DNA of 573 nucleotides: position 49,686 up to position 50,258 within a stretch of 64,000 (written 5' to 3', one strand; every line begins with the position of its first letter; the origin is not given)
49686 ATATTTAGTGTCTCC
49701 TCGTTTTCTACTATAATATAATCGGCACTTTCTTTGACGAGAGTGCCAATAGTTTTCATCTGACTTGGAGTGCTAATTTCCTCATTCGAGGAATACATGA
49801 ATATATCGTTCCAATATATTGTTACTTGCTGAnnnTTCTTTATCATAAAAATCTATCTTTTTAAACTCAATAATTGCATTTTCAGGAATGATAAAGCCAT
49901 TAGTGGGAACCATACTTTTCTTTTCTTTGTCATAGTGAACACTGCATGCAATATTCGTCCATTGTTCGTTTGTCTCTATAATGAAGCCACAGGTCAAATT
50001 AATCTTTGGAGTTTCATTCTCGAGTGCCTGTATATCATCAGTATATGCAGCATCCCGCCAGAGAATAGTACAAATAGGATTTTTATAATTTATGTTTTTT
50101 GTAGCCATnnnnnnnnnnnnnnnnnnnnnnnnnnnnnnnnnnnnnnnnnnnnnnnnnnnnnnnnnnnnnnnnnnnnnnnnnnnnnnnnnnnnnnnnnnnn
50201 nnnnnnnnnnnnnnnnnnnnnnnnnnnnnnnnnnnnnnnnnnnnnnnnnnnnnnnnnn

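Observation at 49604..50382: Convergent mini-operon: Ser-rich peptide plus two tandem paralogous ~85-aa proteins of unknown family, opposite a GNAT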

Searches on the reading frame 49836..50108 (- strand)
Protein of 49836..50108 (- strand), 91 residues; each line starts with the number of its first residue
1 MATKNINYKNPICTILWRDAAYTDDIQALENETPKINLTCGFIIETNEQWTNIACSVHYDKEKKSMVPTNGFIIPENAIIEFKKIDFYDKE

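Call 3: search_protein_families(library=pfam, proteins=[window:49836-50108:-], max_evalue=1)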
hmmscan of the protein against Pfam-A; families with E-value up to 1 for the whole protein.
seq(91 aa): 1 family
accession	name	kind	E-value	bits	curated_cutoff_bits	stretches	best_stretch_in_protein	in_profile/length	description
PF10702.14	DUF2507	-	0.016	15.7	35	1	28-65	78-115/123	Protein of unknown function (DUF2507)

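Call 6: search_protein_families(library=phrogs, proteins=[window:49836-50108:-], max_evalue=1)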
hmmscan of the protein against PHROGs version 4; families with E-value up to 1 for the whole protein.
seq(91 aa): 2 families
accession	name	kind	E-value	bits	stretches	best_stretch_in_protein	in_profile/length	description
phrog_25889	-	unknown function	0.0013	19.7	1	10-85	14-92/94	-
phrog_12539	-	unknown function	0.068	14.5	1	22-67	49-93/98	-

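Call 7: search_protein_families(library=ncbifam, proteins=[window:49836-50108:-], max_evalue=1)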
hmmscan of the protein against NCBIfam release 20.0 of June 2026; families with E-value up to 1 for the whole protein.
seq(91 aa): 0 families

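Call 12: find_homologous_proteins(query=window:49836-50108:-, max_evalue=0.01)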
Query seq(91 aa) (91 aa): 22 proteins with E <= 0.01 among 24 candidates.
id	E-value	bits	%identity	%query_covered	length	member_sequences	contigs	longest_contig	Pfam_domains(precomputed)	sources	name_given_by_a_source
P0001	7.7e-29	117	66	90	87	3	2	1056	-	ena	-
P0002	7.1e-28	114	62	96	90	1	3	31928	-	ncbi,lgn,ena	-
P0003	5.0e-22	96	56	93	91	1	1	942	-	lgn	-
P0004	4.2e-20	89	54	91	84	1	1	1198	-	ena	-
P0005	6.5e-20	89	56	90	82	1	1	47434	-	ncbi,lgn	-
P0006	8.1e-20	88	56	90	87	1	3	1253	-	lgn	-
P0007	1.1e-19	88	56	91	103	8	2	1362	-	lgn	-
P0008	5.9e-19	86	52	91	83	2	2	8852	-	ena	-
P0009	2.0e-18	84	54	90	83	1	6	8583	-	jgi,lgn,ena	-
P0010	4.3e-18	83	52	91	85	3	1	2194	-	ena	-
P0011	9.2e-18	82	51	88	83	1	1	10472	-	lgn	-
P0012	2.3e-17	81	51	90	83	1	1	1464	-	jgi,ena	-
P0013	4.0e-17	80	54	90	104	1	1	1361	-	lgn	-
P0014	4.6e-17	80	53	87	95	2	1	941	-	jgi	jgi:hypothetical protein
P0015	8.6e-17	79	52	88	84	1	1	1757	-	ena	-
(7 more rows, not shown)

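Call 15: find_encoding_contigs(protein=P0002, flank=6000, max_places=4)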
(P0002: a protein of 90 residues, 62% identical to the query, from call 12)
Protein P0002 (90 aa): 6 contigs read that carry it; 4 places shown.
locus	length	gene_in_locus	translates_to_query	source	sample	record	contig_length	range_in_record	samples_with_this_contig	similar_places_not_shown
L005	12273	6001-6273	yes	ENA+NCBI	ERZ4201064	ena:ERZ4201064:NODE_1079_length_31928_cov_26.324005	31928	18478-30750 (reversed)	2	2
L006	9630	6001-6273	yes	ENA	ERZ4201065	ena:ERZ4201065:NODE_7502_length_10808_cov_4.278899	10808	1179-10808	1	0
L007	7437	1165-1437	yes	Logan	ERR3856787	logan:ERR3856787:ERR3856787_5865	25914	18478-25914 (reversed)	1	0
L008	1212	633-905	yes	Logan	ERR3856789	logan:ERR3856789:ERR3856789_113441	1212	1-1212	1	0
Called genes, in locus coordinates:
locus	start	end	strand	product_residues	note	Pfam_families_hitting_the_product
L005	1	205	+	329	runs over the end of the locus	PF00881:Nitroreductase (faint), PF14512:TM1586_NiRdase (faint)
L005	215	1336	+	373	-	PF00899:ThiF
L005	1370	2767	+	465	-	-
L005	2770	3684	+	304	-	-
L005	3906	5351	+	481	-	PF00512:HisKA, PF02518:HATPase_c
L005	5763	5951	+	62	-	-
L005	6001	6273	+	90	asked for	-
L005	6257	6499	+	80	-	-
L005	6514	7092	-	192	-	PF13302:Acetyltransf_3, PF13420:Acetyltransf_4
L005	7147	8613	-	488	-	PF01406:tRNA-synt_1e, PF01921:tRNA-synt_1f (faint), PF09334:tRNA-synt_1g (faint), PF00133:tRNA-synt_1 (weak)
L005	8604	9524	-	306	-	PF01544:CorA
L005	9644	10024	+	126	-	PF00829:Ribosomal_L21p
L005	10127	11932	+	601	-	PF00664:ABC_membrane, PF00005:ABC_tran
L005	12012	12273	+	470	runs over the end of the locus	PF01336:tRNA_anti-codon, PF00152:tRNA-synt_2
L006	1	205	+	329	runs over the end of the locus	PF00881:Nitroreductase (faint), PF14512:TM1586_NiRdase (faint)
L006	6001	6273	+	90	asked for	-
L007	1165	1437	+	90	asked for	-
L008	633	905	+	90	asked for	-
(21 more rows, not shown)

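Call 16: find_encoding_contigs(protein=P0005, flank=6000, max_places=4)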
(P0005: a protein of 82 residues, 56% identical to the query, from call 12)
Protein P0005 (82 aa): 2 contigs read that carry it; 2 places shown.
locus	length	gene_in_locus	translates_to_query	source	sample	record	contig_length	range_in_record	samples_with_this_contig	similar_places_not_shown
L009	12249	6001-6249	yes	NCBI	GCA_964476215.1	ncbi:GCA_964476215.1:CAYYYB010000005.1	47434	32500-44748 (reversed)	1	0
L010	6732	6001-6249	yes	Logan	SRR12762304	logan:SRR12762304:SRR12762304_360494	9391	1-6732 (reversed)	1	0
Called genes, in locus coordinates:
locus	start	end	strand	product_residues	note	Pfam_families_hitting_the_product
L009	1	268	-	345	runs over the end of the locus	-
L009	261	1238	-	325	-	-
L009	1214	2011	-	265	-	-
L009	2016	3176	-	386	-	PF01476:LysM (weak)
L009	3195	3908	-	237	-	-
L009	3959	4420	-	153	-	PF00293:NUDIX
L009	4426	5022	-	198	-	-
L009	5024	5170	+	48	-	-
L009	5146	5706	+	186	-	PF13302:Acetyltransf_3, PF13420:Acetyltransf_4, PF00583:Acetyltransf_1 (weak)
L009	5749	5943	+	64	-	-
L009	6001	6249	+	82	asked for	-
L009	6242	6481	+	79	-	-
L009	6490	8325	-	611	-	PF00009:GTP_EFTU, PF03144:GTP_EFTU_D2 (weak), PF14492:EFG_III (weak), PF00679:EFG_C, PF06421:LepA_C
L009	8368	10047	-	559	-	PF03023:MurJ, PF01554:MatE (weak)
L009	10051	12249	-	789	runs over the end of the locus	PF00515:TPR_1 (faint), PF12895:ANAPC3 (faint), PF13181:TPR_8 (faint), PF13428:TPR_14 (faint), PF13432:TPR_16, PF14559:TPR_19, PF07719:TPR_2 (weak), PF13174:TPR_6 (weak), +4 more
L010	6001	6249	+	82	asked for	-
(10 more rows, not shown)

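Call 21: find_related_loci(query=A2, collection=genome_contigs, flank=6000)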
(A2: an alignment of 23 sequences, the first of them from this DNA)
Query A2 (91 aa) in genome_contigs; peptide patterns used: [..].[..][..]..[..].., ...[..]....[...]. (x = any residue, [..] = any of these).
30 stretches matched a pattern; 9 encode a relative of the query (tblastn E <= 1e-3); 9 distinct loci.
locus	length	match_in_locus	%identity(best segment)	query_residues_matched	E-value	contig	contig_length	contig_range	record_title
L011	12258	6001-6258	62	4-90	9e-33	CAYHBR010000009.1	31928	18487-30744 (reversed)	MAG TPA_asm: uncultured Candidatus Saccharibacteria bacterium isolate ERP119702_co2_74 genome assembly, contig: NODE_624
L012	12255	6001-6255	48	5-90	3e-25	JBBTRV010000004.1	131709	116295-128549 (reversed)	MAG: Patescibacteria group bacterium isolate H51-bin136_1 H51_bin136_1_000000000004, whole genome shotgun sequence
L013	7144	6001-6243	51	9-90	1e-24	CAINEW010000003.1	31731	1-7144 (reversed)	uncultured bacterium isolate LaPlata_bin-0818 genome assembly, contig: bin-0818:03/29, whole genome shotgun sequence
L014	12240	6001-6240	49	9-89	7e-24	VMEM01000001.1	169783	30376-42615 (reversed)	MAG: Parcubacteria group bacterium LiPW_41 LiPW41_scaffold_57, whole genome shotgun sequence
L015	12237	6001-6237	45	9-90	9e-22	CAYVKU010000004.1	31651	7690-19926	MAG TPA_asm: uncultured Candidatus Saccharibacteria bacterium isolate SRP290908_co1_111 genome assembly, contig: NODE_16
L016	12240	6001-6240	48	10-90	2e-21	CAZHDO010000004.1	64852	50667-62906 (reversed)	MAG TPA_asm: uncultured Candidatus Saccharibacteria bacterium isolate SRP284006_co1_584 genome assembly, contig: NODE_55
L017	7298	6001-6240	45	9-90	3e-18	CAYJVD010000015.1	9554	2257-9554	MAG TPA_asm: uncultured Candidatus Saccharibacteria bacterium isolate ERP125453_co1_353 genome assembly, contig: NODE_84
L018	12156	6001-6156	38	34-85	3e-8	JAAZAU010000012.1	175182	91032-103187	MAG: Parcubacteria group bacterium isolate AS06rmzACSIP_46 606696_AS06, whole genome shotgun sequence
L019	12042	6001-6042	71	8-21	2e-4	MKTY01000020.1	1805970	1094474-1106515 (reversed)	MAG: Sphingobacteriales bacterium 46-32 scnpilot_p_inoc_scaffold_6, whole genome shotgun sequence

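Call 25: predict_structure(alignment_id=A2)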
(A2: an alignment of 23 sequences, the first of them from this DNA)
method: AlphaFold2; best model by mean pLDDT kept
length: 91 residues; sequences in the alignment: 23
mean_pLDDT: 79.4   pTM: 0.62
mean pLDDT of the five models: 79.4, 79.0, 78.6, 78.4, 77.7
residues with pLDDT >= 90: 27; 70-90: 43; 50-70: 15; < 50: 6
segments of 3 or more residues with pLDDT < 50: 1-6
pLDDT, mean of each block of 10 residues (from residue 1): 49 87 66 83 89 87 83 91 83 55
secondary structure, 60 per line:
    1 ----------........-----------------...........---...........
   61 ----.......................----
elements in order: E11-18 E36-46 E50-60 E65-75 E79-87

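Call 26: search_protein_representatives(alignment_id=A2)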
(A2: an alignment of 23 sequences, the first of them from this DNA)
Query: 23 sequences, 85 profile positions. Proteins with E-value up to 0.001 (for the whole library): 84; up to 1e-10: 63; up to 1e-30: 2. The best 84 are listed.
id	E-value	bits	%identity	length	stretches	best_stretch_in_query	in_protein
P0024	2.2e-34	133.5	-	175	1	2-84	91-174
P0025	6.9e-31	122.3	-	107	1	2-82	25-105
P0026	5.9e-30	119.3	-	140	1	2-83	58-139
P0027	7.1e-30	119.0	-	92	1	4-83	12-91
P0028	7.9e-30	118.9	-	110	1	3-84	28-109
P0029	7.0e-29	115.8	-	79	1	2-79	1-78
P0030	1.4e-27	111.6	-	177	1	2-83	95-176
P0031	3.6e-27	110.4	-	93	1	2-84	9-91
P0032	6.2e-27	109.6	-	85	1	2-82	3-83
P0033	7.7e-27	109.3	-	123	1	2-80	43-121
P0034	9.7e-27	109.0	-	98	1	2-81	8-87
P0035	3.2e-26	107.3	-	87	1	3-84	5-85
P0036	7.3e-26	106.2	-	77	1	9-83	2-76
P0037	8.0e-26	106.0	-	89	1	2-82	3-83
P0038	1.4e-25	105.2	-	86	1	2-83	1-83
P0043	2.7e-22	94.7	-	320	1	4-82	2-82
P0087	1.1e-09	54.3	-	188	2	2-84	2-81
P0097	4.8e-05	39.4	-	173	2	7-76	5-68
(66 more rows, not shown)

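Call 33: find_related_loci(query=A2, collection=metagenome_contigs, flank=5000)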
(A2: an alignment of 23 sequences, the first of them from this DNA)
Query A2 (91 aa) in metagenome_contigs; peptide patterns used: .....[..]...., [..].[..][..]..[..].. (x = any residue, [..] = any of these).
106 stretches matched a pattern; 37 encode a relative of the query (tblastn E <= 1e-3); 36 distinct loci.
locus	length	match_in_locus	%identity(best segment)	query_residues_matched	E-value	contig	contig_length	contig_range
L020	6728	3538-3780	59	9-90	7e-28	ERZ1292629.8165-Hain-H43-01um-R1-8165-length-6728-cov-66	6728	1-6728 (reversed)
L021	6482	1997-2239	57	9-90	1e-26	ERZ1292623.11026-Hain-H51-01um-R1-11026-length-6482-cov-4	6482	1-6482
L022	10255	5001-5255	48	5-90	7e-25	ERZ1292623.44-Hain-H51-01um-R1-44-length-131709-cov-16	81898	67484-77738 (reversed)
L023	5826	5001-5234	56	10-88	1e-24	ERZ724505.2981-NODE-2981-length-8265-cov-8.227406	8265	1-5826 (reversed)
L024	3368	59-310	48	4-88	4e-24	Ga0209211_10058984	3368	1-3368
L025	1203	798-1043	45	9-91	9e-24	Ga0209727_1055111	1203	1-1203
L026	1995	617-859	51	9-90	2e-23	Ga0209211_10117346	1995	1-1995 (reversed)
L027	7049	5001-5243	54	9-90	2e-23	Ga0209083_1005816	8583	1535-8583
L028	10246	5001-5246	51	9-91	2e-23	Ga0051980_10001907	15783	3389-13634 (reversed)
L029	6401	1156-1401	51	9-91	2e-23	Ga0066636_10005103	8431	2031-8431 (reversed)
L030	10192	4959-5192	53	9-87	3e-23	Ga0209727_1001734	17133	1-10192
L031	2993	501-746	52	9-91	5e-23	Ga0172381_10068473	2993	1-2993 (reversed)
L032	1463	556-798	51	9-90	5e-23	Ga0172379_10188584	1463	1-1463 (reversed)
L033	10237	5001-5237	48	10-91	1e-22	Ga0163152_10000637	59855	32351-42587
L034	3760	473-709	51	10-89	8e-23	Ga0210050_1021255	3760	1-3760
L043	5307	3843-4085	49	9-91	4e-21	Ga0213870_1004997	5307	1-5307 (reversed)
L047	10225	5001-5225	50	10-85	4e-19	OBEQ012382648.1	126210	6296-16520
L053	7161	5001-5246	52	9-91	2e-22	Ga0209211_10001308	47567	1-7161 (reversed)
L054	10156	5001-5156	38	34-85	5e-8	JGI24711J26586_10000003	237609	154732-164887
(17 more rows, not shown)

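Call 34: find_related_loci(query=A2, collection=viral_contigs, flank=5000)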
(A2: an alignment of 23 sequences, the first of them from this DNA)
Query A2 (91 aa) in viral_contigs; peptide patterns used: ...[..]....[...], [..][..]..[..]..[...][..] (x = any residue, [..] = any of these).
10 stretches matched a pattern, but none encodes a relative of the query by tblastn (E <= 1e-3).

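Call 45: search_solved_structures(query=A2, max_evalue=10)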
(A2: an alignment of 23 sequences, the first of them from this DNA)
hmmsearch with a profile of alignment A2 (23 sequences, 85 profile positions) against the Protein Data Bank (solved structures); distinct sequences matched with E-value up to 10: 0.

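Call 48: search_protein_families(library=pfam, proteins=[L012:5496-5897:+, L012:2526-3686:+, L053:2667-4022:+, L053:4233-4982:+, L012:6538-7341:-, L014:6533-7042:+, L024:1427-2764:+, L024:2840-3367:+, P0043, L014:5079-5930:+], max_evalue=0.01)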
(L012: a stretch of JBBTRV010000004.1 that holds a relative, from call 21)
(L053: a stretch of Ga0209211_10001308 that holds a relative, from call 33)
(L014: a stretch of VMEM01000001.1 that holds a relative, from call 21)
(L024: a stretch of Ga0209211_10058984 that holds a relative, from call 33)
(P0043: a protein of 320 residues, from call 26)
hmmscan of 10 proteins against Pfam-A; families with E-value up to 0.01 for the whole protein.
L012:5496-5897:+ (134 aa): 0 families

L012:2526-3686:+ (387 aa): 3 families
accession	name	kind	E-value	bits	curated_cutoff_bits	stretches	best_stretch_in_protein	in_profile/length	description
PF04055.27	Radical_SAM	-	7.1e-23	82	29.5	1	52-215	1-166/166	Radical SAM superfamily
PF13186.11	SPASM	-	0.00077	20.1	21.5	1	294-355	1-66/67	Iron-sulfur cluster-binding domain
PF13353.11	Fer4_12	-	0.0015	19.2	22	1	57-133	14-93/137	4Fe-4S single cluster domain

L053:2667-4022:+ (452 aa): 3 families
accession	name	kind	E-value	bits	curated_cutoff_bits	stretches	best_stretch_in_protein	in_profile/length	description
PF04055.27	Radical_SAM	-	4.3e-14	53.5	29.5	1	94-247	3-148/166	Radical SAM superfamily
PF13186.11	SPASM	-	1.4e-07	32.1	21.5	1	331-395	1-67/67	Iron-sulfur cluster-binding domain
PF13353.11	Fer4_12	-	1.2e-05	26.1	22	1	95-171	12-85/137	4Fe-4S single cluster domain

L053:4233-4982:+ (250 aa): 0 families

L012:6538-7341:- (268 aa): 0 families

L014:6533-7042:+ (170 aa): 1 family
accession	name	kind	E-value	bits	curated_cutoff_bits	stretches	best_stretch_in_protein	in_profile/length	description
PF20352.3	DUF6647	-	0.00015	22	24.1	1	64-135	95-163/174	Domain of unknown function (DUF6647)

L024:1427-2764:+ (446 aa): 2 families
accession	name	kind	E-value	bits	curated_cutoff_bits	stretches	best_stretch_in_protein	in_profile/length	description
PF04055.27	Radical_SAM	-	3.4e-19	70.1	29.5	1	108-280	3-166/166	Radical SAM superfamily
PF13353.11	Fer4_12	-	1.3e-05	25.9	22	1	109-196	12-93/137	4Fe-4S single cluster domain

L024:2840-3367:+ (176 aa): 0 families

P0043 (320 aa): 1 family
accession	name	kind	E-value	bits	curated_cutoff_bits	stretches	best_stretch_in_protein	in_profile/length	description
PF04055.27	Radical_SAM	-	0.0088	16.7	29.5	0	121-167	115-156/166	Radical SAM superfamily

L014:5079-5930:+ (284 aa): 1 family
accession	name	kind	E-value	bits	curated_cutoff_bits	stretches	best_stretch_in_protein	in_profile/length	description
PF00300.27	His_Phos_1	-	0.00042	20.5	21.7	0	168-212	114-154/194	Histidine phosphatase superfamily (branch 1)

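Call 49: search_protein_families(library=padloc, proteins=[window:49836-50108:-], max_evalue=0.1)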
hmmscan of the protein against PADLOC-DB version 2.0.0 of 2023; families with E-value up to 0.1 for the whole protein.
seq(91 aa): 0 families
